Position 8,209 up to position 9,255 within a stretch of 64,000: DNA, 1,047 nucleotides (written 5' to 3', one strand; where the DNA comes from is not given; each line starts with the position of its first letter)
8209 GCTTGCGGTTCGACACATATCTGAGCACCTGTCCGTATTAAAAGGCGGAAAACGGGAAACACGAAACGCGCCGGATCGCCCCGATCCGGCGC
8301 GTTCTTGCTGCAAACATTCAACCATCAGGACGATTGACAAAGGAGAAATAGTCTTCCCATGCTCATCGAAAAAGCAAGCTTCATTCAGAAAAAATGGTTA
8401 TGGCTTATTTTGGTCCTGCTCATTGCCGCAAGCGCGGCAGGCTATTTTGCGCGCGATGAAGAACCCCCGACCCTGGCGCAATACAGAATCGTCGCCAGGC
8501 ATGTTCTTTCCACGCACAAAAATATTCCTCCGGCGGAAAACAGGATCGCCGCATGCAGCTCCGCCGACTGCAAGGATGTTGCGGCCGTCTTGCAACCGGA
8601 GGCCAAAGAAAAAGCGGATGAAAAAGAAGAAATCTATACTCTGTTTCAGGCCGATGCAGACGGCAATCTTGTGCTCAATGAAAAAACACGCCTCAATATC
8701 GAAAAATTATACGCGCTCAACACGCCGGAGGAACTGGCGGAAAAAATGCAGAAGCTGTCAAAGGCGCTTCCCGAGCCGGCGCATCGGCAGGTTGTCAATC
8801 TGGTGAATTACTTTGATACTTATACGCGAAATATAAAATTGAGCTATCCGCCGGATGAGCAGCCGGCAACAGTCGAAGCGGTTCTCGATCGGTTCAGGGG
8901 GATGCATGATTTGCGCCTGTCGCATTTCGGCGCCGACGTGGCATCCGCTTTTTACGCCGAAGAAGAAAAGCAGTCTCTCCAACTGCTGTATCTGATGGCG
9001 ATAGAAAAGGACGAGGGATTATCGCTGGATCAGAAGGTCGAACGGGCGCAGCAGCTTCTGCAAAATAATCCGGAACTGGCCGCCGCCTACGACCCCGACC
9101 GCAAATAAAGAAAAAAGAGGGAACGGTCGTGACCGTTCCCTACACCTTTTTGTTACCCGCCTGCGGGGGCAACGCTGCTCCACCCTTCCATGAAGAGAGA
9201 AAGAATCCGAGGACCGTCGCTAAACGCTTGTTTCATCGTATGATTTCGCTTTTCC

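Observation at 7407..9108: Cutinase-like hydrolase paired with a Lif-type steric foldase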

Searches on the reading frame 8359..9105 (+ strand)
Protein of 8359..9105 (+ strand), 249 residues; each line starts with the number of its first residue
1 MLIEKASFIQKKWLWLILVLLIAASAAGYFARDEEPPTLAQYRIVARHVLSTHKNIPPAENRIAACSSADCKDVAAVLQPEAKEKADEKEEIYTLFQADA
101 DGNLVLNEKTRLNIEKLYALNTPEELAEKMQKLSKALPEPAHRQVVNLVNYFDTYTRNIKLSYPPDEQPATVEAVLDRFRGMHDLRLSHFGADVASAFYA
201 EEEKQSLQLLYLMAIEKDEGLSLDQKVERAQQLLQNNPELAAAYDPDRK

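Call 3: search_protein_families(library=pfam, proteins=[window:8359-9105:+], max_evalue=1)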
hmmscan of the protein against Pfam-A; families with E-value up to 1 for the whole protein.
window:8359-9105:+ (249 aa): 4 families
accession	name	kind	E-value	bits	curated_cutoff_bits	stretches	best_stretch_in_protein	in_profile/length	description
PF03280.19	Lipase_chap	-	2.3e-10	41.2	25.7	1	155-239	8-92/192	Proteobacterial lipase chaperone protein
PF24669.2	Ddi2_HDD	-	0.02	15.4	32.8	0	231-245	18-32/66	Ddi2 HDD domain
PF03909.22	BSD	-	0.22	12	24.6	1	218-245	2-29/58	BSD domain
PF22130.1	Phage_gp38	-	0.26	12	27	0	220-247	14-41/58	Lactococcus phage gp38-like protein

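Call 4: search_protein_families(library=ncbifam, proteins=[window:8359-9105:+], max_evalue=1)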
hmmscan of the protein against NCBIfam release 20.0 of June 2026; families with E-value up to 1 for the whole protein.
window:8359-9105:+ (249 aa): 2 families
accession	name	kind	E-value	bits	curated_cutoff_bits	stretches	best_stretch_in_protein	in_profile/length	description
NF002334.0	PRK01294.1-2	equivalog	3.1e-14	52.9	285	1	96-239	73-221/336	lipase secretion chaperone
NF002336.0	PRK01294.1-4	equivalog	0.00022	20.5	542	1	82-236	62-220/343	lipase secretion chaperone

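Call 6: search_solved_structures(query=window:8359-9105:+, max_evalue=10, show_alignments=3)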
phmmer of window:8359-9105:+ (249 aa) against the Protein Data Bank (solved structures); distinct sequences matched with E-value up to 10: 4.
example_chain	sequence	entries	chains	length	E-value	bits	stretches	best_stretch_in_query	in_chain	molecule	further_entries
3dvw_A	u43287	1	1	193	0.14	15.1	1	68-136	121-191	Thiol:disulfide interchange protein DsbA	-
3a3t_A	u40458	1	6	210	0.17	14.8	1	68-136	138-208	Thiol:disulfide interchange protein DsbA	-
9g8u_B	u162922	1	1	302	0.18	14.7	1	91-239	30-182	Lipase chaperone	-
3hz8_A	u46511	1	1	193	0.26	14.2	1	68-136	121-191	Thiol:disulfide interchange protein DsbA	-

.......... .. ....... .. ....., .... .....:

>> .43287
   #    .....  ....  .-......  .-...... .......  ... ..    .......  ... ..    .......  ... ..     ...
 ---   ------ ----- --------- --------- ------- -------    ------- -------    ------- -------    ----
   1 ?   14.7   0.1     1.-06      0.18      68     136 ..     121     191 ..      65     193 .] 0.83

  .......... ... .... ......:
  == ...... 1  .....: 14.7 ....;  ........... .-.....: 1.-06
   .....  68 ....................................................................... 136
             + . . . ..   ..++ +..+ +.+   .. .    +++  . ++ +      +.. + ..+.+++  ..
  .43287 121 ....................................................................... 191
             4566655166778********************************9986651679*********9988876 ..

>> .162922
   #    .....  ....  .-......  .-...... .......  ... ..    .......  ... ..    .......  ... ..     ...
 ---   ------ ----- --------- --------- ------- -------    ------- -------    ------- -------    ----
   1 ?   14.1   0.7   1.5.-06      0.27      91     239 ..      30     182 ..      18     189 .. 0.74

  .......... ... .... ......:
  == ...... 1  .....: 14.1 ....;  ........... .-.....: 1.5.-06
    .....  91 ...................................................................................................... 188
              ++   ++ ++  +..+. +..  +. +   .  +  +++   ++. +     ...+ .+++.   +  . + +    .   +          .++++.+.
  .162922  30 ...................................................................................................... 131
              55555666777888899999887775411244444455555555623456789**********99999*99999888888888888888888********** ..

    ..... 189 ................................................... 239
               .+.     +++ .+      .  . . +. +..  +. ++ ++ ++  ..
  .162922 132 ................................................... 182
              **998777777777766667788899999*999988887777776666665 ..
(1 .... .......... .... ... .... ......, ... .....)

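Call 11: find_homologous_proteins(query=window:8359-9105:+, max_evalue=0.001)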
Query window:8359-9105:+ (249 aa): 48 proteins with E <= 0.001 among 983 candidates.
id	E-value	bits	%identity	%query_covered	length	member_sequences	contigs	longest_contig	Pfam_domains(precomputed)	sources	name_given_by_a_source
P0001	2.9e-157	539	100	100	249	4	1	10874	PF03280.20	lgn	-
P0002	6.5e-121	420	77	100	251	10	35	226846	PF03280.20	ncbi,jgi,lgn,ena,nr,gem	ncbi:MAG: lipase chaperone [Deltaproteobacteria bacterium]|jgi:hypothetical protein|nr:hypothetical 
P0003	1.4e-113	396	73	100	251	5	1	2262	PF03280.20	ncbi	-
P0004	1.2e-111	390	72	100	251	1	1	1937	PF03280.20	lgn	-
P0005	1.6e-110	386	74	100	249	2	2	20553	PF03280.20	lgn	-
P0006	2.3e-104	366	69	100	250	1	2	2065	PF03280.20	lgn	-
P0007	2.2e-102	360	69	100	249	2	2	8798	PF03280.20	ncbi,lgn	-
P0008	5.2e-102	358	70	100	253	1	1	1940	PF03280.20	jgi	jgi:hypothetical protein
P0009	1.1e-99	351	67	100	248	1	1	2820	PF03280.20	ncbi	-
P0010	5.6e-95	335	65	97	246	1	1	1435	PF03280.20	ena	-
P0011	1.2e-93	331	65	96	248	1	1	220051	PF03280.20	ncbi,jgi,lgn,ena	-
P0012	3.6e-93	329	64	97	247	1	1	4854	PF03280.20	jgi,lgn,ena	-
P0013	3.8e-92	326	65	96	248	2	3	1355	PF03280.20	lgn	-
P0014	6.1e-92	325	64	94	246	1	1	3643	PF03280.20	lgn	-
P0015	7.1e-92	325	65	96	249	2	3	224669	PF03280.20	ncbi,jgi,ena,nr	ncbi:MAG TPA: lipase secretion chaperone [Smithellaceae bacterium]|nr:lipase secretion chaperone [Sm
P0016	8.2e-92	325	65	94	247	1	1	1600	PF03280.20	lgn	-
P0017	2.0e-91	324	66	94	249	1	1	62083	PF03280.20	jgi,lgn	jgi:hypothetical protein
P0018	4.6e-91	323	65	94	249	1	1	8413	PF03280.20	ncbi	-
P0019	5.1e-91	322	64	97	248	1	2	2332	PF03280.20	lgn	-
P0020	1.3e-90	321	61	100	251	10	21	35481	PF03280.20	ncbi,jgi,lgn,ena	jgi:hypothetical protein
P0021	8.7e-89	315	63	94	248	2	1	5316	PF03280.20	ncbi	-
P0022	8.9e-89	315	63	96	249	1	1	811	PF03280.20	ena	-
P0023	1.0e-88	315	61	100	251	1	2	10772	PF03280.20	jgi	jgi:hypothetical protein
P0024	8.3e-88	312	59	97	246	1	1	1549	PF03280.20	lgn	-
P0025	3.3e-86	307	60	100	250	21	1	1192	PF03280.20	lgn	-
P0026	4.3e-85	303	57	100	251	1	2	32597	PF03280.20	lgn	-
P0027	4.3e-83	297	61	96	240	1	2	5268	PF03280.20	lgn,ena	-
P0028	4.7e-83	296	61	94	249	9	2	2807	PF03280.20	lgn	-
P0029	7.2e-83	296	62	91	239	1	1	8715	PF03280.20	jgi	jgi:hypothetical protein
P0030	9.1e-82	292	59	99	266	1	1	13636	PF03280.20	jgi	-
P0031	1.4e-80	288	62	91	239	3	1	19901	PF03280.20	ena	-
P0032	5.1e-80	286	63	90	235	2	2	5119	PF03280.20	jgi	-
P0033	4.3e-70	254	53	97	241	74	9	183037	PF03280.20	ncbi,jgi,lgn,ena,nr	ncbi:MAG TPA: lipase secretion chaperone [Smithellaceae bacterium]|nr:hypothetical protein [Syntroph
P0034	1.1e-60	223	47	98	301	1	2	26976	PF03280.20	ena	-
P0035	8.5e-51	191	43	91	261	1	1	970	PF03280.20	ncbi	-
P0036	1.6e-45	174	52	62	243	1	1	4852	PF03280.20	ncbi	-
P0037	2.0e-45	173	39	94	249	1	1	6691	PF03280.20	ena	-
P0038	5.6e-44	169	42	96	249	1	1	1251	PF03280.20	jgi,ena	-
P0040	2.0e-43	167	39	93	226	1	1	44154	PF03280.20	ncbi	-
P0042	1.3e-41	161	46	83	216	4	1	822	PF03280.20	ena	-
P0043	9.2e-40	155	59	51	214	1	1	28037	PF03280.20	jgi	jgi:hypothetical protein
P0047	1.3e-32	131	46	62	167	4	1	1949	PF03280.20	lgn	-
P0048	1.3e-28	118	36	83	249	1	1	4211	PF03280.20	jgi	jgi:hypothetical protein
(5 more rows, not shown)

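Call 13: find_encoding_contigs(protein=P0002, flank=5000, max_places=3)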
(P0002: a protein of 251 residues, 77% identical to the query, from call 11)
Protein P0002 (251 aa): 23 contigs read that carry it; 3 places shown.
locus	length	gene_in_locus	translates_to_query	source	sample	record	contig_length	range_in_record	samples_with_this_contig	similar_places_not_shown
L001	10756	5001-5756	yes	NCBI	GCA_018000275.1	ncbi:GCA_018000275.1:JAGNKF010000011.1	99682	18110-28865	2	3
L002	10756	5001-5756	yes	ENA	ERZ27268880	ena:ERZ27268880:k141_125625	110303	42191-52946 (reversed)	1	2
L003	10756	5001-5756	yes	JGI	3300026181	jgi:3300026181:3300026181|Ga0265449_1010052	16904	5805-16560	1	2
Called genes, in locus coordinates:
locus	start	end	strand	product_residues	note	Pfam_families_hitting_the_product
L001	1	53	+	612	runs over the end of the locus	PF02770:Acyl-CoA_dh_M, PF00441:Acyl-CoA_dh_1, PF22924:ACOX_C_alpha1, PF12806:Acyl-CoA_dh_C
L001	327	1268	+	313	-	-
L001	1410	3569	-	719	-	PF26965:MimR_N, PF00989:PAS, PF08448:PAS_4 (weak), PF00158:Sigma54_activat, PF14532:Sigma54_activ_2, PF07724:AAA_2, PF07728:AAA_5, PF25601:AAA_lid_14, +4 more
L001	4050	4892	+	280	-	PF12740:PETase, PF12146:Hydrolase_4 (faint)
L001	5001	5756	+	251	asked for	PF03280:Lipase_chap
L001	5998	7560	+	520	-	PF03255:ACCA (faint), PF01039:Carboxyl_trans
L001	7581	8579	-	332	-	PF08100:Dimerisation, PF00891:Methyltransf_2, PF13649:Methyltransf_25 (weak)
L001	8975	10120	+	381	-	PF13699:eCIS_core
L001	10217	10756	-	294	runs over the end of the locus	PF00196:GerE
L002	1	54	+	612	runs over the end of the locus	PF02770:Acyl-CoA_dh_M, PF00441:Acyl-CoA_dh_1, PF22924:ACOX_C_alpha1, PF12806:Acyl-CoA_dh_C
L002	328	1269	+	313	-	-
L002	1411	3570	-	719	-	PF26965:MimR_N, PF00989:PAS, PF08448:PAS_4 (weak), PF00158:Sigma54_activat, PF14532:Sigma54_activ_2, PF07724:AAA_2, PF07728:AAA_5, PF25601:AAA_lid_14, +4 more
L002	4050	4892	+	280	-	PF12740:PETase, PF12146:Hydrolase_4 (faint)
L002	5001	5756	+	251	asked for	PF03280:Lipase_chap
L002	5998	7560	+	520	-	PF03255:ACCA (faint), PF01039:Carboxyl_trans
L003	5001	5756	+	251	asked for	PF03280:Lipase_chap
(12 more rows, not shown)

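Call 14: find_encoding_contigs(protein=P0033, flank=5000, max_places=3)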
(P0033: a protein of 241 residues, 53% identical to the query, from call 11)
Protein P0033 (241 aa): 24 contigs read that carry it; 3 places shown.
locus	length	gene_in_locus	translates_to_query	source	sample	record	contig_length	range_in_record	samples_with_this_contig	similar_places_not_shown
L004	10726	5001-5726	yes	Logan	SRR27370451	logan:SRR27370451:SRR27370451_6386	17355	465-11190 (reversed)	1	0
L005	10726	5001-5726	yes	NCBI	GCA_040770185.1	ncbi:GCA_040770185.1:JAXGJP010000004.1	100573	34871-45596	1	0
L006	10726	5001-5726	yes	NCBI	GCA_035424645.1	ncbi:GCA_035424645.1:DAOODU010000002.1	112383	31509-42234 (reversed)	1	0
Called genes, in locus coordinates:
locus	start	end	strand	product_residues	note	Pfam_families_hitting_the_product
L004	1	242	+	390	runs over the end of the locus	PF00155:Aminotran_1_2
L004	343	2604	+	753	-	PF05170:AsmA (weak), PF05359:DUF748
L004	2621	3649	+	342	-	PF06071:YchF-GTPase_C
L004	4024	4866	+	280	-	PF12740:PETase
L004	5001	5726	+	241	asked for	PF03280:Lipase_chap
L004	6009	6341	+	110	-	PF03692:CxxCxxCC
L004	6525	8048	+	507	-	PF01935:DUF87 (weak), PF05872:HerA_C, PF12846:AAA_10 (faint), PF13401:AAA_22 (faint)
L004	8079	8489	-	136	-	PF08973:TM1506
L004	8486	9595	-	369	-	PF04015:DUF362, PF12837:Fer4_6 (faint), PF13237:Fer4_10 (weak), PF13484:Fer4_16 (faint), PF00037:Fer4 (weak)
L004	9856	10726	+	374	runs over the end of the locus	PF00149:Metallophos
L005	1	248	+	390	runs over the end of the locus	PF00155:Aminotran_1_2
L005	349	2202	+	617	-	PF05170:AsmA, PF05359:DUF748, PF13116:YhdP (faint), PF05359:DUF748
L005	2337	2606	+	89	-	PF05359:DUF748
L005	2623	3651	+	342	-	PF06071:YchF-GTPase_C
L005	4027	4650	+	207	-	PF12740:PETase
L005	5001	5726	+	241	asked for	PF03280:Lipase_chap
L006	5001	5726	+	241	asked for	PF03280:Lipase_chap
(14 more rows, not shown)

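Call 15: find_encoding_contigs(protein=P0040, flank=5000, max_places=2)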
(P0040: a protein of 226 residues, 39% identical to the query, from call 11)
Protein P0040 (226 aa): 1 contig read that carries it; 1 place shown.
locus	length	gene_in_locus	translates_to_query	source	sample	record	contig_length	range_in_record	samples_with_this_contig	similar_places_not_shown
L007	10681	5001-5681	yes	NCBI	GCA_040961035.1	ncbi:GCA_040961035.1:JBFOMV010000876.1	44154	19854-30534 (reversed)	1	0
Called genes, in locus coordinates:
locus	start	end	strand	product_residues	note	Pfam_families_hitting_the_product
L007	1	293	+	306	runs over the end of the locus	PF00480:ROK, PF01869:BcrAD_BadFG (faint), PF02685:Glucokinase (weak)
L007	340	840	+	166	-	PF00582:Usp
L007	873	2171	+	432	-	PF00656:Peptidase_C14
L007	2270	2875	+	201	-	PF00881:Nitroreductase, PF14512:TM1586_NiRdase (weak)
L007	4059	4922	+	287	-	PF12740:PETase, PF12146:Hydrolase_4 (faint)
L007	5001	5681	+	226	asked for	PF03280:Lipase_chap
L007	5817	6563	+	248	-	PF00378:ECH_1, PF16113:ECH_2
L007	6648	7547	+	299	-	PF04015:DUF362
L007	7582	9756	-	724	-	PF13549:ATP-grasp_5, PF02629:CoA_binding, PF13380:CoA_binding_2, PF13607:Succ_CoA_lig, PF19045:Ligase_CoA_2 (faint)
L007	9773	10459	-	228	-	PF00440:TetR_N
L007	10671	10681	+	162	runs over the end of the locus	PF13622:4HBT_3 (faint), PF14539:DUF4442 (weak), PF03061:4HBT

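Call 16: find_encoding_contigs(protein=P0034, flank=5000, max_places=2)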
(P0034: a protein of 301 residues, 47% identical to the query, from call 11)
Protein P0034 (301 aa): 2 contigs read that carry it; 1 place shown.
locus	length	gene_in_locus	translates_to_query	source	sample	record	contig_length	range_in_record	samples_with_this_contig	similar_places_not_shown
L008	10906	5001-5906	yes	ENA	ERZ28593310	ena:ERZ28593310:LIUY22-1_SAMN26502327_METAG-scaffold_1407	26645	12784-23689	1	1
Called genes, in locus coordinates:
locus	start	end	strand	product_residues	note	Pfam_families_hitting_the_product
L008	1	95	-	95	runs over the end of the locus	PF05016:ParE_toxin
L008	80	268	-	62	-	-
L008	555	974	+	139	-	-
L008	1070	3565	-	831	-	PF00989:PAS, PF08448:PAS_4, PF13426:PAS_9, PF00989:PAS, PF08448:PAS_4, PF13426:PAS_9, PF08447:PAS_3, PF00989:PAS, +14 more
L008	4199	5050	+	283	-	PF12740:PETase, PF12146:Hydrolase_4 (faint)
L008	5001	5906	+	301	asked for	PF03280:Lipase_chap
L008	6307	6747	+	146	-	-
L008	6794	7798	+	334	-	PF01609:DDE_Tnp_1, PF13751:DDE_Tnp_1_6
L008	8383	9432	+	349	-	PF07676:PD40 (faint), PF26550:Tricorn_2nd (weak), PF26549:Tricorn_N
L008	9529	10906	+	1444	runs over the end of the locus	?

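Call 49: search_solved_structures(query=A2, max_evalue=1, show_alignments=4)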
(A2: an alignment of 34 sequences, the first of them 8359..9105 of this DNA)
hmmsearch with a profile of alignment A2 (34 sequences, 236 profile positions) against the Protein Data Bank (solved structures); distinct sequences matched with E-value up to 1: 5.
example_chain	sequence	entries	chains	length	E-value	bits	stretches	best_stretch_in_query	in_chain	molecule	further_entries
9g8u_B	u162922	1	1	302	1.6e-09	41.3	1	77-232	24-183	Lipase chaperone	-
6gsf_A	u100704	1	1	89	0.00016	24.9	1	82-150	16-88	Lipase chaperone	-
5ovm_A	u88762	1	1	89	0.00064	22.9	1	82-150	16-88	Lipase chaperone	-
5zmo_A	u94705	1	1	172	0.23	14.6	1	90-144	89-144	Uncharacterized protein McrA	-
5zmn_A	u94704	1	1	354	0.76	12.9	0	90-144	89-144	Uncharacterized protein McrA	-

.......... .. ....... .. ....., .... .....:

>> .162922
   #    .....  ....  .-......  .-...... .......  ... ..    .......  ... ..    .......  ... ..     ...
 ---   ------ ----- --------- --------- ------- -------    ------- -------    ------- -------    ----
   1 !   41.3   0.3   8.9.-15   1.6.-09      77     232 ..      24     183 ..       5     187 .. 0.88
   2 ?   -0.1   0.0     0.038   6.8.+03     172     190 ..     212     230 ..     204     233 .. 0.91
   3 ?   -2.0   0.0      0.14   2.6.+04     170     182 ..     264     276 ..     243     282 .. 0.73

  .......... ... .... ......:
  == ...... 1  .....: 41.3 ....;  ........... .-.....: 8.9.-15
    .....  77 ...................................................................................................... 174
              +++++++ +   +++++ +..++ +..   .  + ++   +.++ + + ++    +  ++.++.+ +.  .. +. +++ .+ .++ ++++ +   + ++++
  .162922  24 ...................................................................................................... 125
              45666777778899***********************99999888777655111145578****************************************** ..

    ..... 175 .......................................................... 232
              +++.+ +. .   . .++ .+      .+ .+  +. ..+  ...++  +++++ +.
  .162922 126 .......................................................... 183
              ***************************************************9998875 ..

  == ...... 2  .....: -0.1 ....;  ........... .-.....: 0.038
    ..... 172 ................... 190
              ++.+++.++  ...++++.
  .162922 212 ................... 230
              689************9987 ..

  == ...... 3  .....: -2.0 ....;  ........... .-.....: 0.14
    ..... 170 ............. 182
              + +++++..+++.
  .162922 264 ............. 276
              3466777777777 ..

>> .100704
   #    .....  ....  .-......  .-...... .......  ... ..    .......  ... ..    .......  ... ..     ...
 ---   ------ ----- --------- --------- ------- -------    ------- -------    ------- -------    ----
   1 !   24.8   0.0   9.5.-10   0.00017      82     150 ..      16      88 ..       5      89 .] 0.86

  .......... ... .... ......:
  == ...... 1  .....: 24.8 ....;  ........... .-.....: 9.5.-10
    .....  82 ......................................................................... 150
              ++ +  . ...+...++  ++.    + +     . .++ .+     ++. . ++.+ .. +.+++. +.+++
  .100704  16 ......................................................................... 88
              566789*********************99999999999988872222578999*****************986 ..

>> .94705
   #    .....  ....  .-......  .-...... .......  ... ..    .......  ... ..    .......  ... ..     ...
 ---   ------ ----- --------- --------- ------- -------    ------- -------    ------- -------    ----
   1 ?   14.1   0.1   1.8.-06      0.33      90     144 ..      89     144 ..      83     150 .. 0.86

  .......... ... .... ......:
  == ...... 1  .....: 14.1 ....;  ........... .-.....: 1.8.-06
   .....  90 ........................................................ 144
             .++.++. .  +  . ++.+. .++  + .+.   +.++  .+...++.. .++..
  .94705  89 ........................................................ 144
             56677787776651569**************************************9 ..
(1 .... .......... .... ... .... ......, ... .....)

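Call 50: search_protein_families(library=pfam, alignment_id=A2, max_evalue=0.01)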
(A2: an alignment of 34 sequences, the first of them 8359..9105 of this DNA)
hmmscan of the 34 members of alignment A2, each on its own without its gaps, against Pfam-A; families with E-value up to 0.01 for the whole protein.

A. member 1, window:8359-9105:+ (249 aa): 1 family
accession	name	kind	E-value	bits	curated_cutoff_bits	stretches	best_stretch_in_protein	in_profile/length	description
PF03280.19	Lipase_chap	-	2.3e-10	41.2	25.7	1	155-239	8-92/192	Proteobacterial lipase chaperone protein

B. families by the number of members that match (of 34 scanned): 2 families
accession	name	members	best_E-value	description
PF03280.19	Lipase_chap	34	1.8e-13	Proteobacterial lipase chaperone protein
PF08910.15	Aida_N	1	0.0094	Aida N-terminus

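Call 58: predict_structure(alignment_id=A3)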
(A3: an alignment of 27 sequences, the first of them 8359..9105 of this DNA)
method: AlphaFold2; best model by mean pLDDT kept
length: 249 residues; sequences in the alignment: 27
mean_pLDDT: 79.7   pTM: 0.68
mean pLDDT of the five models: 79.7, 79.3, 77.1, 76.1, 75.3
residues with pLDDT >= 90: 116; 70-90: 79; 50-70: 20; < 50: 34
segments of 3 or more residues with pLDDT < 50: 57-88
pLDDT, mean of each block of 10 residues (from residue 1): 57 85 78 73 88 62 35 38 39 86 91 92 92 92 94 95 91 94 95 91 92 89 93 84 67
secondary structure, 60 per line:
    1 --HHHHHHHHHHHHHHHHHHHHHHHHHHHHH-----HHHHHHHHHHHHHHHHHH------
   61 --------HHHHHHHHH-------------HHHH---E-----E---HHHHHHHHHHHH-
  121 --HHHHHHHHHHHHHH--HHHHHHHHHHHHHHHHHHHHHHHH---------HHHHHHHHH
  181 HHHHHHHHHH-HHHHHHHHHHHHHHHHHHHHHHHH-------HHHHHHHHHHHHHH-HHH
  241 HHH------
elements in order: H3-31 H37-54 H69-77 H91-94 H108-119 H123-136 H139-162 H172-190 H192-215 H223-236 H238-243
